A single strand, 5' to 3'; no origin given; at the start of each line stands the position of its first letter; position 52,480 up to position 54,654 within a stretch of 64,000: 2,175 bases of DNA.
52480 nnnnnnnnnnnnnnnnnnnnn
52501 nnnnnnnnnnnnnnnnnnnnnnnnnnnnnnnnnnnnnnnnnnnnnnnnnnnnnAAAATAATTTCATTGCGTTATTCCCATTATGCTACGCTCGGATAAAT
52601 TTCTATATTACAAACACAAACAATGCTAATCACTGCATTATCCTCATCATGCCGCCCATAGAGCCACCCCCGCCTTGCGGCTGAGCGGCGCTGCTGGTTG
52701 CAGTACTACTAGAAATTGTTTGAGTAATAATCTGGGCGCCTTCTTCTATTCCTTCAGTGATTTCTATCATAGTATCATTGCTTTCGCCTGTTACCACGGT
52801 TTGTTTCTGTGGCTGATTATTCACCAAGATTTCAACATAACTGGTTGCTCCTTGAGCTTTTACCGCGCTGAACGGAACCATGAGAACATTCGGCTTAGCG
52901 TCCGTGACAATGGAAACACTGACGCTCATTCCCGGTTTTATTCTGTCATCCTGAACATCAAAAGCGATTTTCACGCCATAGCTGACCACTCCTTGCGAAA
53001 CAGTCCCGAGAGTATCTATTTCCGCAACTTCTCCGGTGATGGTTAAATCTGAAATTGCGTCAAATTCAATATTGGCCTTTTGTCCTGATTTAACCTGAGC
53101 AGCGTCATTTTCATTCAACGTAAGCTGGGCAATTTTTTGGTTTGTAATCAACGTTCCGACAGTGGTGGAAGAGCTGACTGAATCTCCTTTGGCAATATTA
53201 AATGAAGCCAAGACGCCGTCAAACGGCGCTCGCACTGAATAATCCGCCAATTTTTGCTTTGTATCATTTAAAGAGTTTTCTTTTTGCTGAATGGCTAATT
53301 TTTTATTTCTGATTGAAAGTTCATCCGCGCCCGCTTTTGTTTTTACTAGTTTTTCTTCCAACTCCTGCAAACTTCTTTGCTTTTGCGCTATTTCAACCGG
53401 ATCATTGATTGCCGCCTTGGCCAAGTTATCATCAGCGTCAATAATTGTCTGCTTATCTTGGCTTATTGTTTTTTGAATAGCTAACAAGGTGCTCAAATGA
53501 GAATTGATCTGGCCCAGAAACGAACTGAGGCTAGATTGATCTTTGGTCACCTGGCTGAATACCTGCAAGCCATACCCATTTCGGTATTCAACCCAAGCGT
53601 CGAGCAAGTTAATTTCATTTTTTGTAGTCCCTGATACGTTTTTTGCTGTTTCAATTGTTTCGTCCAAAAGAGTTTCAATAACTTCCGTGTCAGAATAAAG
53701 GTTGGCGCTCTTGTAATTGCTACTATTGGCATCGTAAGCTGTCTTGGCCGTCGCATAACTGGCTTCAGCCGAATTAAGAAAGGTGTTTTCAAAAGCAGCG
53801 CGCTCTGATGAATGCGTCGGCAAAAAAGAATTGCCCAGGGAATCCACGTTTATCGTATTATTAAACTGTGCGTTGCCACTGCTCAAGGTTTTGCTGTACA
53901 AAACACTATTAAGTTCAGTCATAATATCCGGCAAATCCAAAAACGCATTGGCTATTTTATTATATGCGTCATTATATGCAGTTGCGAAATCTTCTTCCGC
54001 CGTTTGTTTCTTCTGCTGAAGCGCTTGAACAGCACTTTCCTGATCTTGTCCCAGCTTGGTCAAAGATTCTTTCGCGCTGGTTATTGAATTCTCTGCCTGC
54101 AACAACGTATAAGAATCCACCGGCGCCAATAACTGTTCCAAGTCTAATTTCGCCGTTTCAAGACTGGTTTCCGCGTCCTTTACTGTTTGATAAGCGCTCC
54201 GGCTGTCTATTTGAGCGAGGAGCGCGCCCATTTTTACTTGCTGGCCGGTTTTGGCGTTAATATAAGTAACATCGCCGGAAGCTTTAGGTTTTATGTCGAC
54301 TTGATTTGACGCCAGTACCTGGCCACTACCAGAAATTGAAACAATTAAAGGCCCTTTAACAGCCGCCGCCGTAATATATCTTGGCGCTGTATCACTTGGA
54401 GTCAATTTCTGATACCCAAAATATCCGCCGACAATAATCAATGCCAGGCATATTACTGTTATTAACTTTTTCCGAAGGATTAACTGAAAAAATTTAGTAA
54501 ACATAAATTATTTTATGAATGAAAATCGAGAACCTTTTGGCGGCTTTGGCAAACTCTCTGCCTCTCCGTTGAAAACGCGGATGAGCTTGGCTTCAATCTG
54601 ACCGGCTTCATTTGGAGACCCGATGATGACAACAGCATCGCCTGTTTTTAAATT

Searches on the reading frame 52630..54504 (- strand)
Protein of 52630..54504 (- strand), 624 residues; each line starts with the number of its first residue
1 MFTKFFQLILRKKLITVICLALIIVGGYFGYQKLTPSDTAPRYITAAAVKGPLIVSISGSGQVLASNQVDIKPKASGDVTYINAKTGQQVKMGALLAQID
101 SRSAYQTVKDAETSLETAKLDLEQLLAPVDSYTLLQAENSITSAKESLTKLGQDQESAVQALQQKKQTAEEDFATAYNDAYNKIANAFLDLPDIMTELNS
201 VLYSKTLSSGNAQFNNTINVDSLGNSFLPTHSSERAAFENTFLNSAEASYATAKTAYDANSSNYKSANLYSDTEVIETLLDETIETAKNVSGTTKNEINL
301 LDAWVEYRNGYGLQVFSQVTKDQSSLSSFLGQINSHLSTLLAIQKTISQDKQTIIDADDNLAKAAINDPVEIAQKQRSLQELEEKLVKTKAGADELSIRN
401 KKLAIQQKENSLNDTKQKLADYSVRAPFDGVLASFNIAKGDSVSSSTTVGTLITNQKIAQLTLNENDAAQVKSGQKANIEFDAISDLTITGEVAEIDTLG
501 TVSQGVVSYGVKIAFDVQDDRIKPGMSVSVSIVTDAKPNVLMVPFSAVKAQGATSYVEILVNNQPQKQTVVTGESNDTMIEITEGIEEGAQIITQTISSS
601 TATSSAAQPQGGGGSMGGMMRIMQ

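Call 81: search_protein_families(library=ncbifam, proteins=[window:52630-54504:-], max_evalue=0.00001)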
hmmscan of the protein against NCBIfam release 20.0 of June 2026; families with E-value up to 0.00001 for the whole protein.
window:52630-54504:- (624 aa): 17 families
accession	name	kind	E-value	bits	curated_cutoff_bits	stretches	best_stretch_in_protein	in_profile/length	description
TIGR01730.1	RND_mfp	subfamily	5.4e-45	153.8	94.9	2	370-597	84-310/322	efflux RND transporter periplasmic adaptor subunit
TIGR00998.1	8a0101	subfamily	6.3e-22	78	390.8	2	349-500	150-285/334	EmrA/EmrK family multidrug efflux transporter periplasmic adaptor subunit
NF008606.0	PRK11578.1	equivalog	3e-20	72.7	342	2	355-599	118-367/371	macrolide transporter subunit MacA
TIGR00999.1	8a0102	subfamily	2.6e-19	69.4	319.3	1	394-596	63-266/271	CzcB/NccB family metal efflux transporter periplasmic adaptor subunit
NF008589.1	PRK11556.1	equivalog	5.3e-16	58.5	391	2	391-601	162-380/392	MdtA/MuxA family multidrug efflux RND transporter periplasmic adaptor subunit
NF007785.0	PRK10476.1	equivalog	2.1e-15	56.4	376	1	380-497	166-285/347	multidrug transporter subunit MdtN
TIGR01843.1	type_I_hlyD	subfamily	3.2e-12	46.1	208.65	1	48-179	22-154/422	HlyD family type I secretion periplasmic adaptor subunit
NF045904.1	RND-peri-MexE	equivalog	1.2e-11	44.1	714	1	19-170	14-166/390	multidrug efflux RND transporter periplasmic adaptor subunit MexE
TIGR02971.1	heterocyst_DevB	subfamily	4.9e-10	39.3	129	1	360-499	141-281/327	ABC exporter membrane fusion protein, DevB family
NF007303.0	PRK09783.1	subfamily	5.9e-10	38.1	390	1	411-596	204-388/414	copper/silver efflux system membrane fusion protein CusB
NF045680.1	DiMtlExpIhpB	equivalog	4.7e-09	35.7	450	1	415-593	131-307/326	divalent metal ion exporter adaptor subunit IhpB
NF033138.2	RND-peri-MexC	equivalog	1.9e-08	33.9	625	0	490-601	244-364/375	MexC family multidrug efflux RND transporter periplasmic adaptor subunit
TIGR03794.1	NHLM_micro_HlyD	equivalog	1.9e-08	33.7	156.2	1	51-166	40-155/421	NHLP bacteriocin system secretion protein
NF011715.0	PRK15136.1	equivalog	3.1e-08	32.7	563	0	64-190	57-175/390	multidrug efflux MFS transporter periplasmic adaptor subunit EmrA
NF002939.0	PRK03598.1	equivalog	4.3e-08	32.7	393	0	373-496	156-280/332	secretion protein HlyD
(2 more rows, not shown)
